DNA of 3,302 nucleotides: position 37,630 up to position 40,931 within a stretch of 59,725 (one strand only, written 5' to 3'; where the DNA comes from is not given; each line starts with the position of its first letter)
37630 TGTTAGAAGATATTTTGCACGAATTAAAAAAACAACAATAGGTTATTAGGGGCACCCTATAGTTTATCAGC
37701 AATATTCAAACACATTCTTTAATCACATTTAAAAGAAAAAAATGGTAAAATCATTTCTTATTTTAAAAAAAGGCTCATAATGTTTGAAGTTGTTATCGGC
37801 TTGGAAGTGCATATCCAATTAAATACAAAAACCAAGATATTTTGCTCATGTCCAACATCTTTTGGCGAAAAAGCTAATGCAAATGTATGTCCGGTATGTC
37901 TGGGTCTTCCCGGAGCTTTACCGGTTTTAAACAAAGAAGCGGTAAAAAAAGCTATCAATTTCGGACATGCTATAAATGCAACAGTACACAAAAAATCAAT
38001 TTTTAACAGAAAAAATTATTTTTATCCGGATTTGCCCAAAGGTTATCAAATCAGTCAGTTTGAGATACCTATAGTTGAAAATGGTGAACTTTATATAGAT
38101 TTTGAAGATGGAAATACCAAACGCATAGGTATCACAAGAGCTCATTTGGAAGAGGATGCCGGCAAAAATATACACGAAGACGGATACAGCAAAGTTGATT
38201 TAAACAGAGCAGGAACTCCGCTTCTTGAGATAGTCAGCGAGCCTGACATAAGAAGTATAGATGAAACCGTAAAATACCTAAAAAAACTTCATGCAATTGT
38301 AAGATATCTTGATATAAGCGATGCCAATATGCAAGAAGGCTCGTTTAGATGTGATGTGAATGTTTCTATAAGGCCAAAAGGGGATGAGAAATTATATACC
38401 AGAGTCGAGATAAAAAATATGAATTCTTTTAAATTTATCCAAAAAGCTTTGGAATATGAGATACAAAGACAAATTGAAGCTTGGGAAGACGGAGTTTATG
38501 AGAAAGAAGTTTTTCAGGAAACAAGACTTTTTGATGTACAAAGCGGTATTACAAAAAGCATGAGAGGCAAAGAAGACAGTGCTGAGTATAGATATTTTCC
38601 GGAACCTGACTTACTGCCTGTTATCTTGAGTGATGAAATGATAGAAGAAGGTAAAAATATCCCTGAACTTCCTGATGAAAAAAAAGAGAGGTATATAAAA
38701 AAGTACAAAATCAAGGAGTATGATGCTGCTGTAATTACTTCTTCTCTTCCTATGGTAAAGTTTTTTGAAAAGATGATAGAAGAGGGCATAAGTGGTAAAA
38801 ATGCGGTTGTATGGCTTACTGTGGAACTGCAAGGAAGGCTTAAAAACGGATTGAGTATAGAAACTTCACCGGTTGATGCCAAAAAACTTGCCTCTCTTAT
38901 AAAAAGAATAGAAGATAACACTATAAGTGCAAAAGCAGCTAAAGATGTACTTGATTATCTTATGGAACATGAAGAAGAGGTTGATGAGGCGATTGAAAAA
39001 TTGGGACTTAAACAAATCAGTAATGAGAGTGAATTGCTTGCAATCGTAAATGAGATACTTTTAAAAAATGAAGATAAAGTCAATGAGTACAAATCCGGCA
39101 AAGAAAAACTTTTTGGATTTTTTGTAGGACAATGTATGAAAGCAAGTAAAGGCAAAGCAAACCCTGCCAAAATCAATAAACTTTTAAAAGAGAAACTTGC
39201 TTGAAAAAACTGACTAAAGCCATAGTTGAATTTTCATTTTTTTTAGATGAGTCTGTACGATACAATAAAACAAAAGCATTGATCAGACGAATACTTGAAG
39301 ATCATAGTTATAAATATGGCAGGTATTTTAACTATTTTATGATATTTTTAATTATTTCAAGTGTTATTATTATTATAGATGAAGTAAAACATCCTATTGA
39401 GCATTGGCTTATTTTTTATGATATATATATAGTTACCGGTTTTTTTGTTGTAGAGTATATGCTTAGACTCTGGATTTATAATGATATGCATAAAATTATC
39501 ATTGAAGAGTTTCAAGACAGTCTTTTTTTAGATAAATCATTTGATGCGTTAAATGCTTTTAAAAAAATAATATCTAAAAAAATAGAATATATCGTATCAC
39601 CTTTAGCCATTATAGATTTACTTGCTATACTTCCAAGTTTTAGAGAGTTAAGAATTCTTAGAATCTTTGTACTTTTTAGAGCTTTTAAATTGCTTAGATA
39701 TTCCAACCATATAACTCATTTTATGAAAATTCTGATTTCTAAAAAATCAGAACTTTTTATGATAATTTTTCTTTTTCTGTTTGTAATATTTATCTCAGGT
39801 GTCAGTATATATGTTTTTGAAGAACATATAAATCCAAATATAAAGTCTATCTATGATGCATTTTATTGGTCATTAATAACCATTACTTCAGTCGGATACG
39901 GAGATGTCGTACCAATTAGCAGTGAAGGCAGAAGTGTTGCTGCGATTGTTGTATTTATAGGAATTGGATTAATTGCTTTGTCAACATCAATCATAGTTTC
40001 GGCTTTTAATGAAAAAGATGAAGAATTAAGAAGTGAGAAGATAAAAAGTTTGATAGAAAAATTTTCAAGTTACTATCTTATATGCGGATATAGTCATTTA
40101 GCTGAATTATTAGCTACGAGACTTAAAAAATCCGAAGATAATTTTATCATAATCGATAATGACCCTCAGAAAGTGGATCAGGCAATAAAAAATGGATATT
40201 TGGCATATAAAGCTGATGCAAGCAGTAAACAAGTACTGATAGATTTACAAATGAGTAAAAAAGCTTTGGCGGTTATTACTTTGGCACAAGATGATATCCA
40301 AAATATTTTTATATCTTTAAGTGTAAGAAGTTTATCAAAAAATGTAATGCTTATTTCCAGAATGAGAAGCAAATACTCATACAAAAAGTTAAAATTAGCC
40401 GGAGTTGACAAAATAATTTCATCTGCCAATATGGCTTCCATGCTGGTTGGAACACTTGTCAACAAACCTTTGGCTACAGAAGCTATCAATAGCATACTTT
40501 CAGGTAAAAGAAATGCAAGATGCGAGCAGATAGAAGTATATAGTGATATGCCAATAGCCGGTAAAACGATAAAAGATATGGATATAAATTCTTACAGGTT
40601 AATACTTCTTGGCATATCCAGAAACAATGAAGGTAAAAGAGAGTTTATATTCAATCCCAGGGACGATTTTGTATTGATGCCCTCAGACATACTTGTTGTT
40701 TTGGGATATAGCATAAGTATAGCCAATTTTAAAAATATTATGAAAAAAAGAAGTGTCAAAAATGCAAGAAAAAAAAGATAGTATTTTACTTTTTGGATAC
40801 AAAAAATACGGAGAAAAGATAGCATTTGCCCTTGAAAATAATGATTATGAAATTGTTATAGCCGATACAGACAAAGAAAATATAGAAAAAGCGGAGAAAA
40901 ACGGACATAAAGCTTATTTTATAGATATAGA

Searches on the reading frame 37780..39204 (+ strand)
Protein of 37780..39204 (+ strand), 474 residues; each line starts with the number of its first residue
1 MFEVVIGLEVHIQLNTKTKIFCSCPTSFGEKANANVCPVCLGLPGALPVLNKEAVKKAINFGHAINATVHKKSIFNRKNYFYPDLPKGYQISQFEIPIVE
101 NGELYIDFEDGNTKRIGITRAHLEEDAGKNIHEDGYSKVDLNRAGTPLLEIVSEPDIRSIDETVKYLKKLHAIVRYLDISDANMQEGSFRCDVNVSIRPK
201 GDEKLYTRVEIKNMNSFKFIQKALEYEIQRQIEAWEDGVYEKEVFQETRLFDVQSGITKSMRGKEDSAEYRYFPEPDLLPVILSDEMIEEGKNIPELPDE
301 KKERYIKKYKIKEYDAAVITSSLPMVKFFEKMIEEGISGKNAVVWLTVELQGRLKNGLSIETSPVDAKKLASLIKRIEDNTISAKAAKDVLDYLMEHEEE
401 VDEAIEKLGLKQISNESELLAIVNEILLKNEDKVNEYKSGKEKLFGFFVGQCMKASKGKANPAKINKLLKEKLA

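Call 74: search_protein_families(library=pfam, proteins=[window:37780-39204:+], max_evalue=0.00001)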
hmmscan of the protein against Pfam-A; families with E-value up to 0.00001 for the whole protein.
window:37780-39204:+ (474 aa): 2 families
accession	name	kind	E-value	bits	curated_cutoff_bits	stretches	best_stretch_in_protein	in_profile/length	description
PF02934.20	GatB_N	-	4.4e-124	413.6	23.4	1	4-289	1-277/277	GatB/GatE catalytic domain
PF02637.23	GatB_Yqey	-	1.7e-47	161.4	27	1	327-473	1-148/148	GatB domain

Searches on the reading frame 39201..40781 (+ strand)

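Call 74: search_protein_families(library=pfam, proteins=[window:39201-40781:+], max_evalue=0.00001)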
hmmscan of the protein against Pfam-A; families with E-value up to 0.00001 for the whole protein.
window:39201-40781:+ (526 aa): 4 families
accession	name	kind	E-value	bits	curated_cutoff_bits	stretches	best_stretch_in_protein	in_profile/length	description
PF00520.37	Ion_trans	-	6.3e-25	88.2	25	1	41-275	2-239/241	Ion transport protein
PF02254.24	TrkA_N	-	2.3e-22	79.9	23.8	1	292-407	1-115/116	TrkA-N domain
PF07885.22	Ion_trans_2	-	9.5e-17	61.1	22.5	1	192-269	2-77/79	Ion channel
PF02080.26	TrkA_C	-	1.1e-09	38.4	27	1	443-514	3-70/71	TrkA-C domain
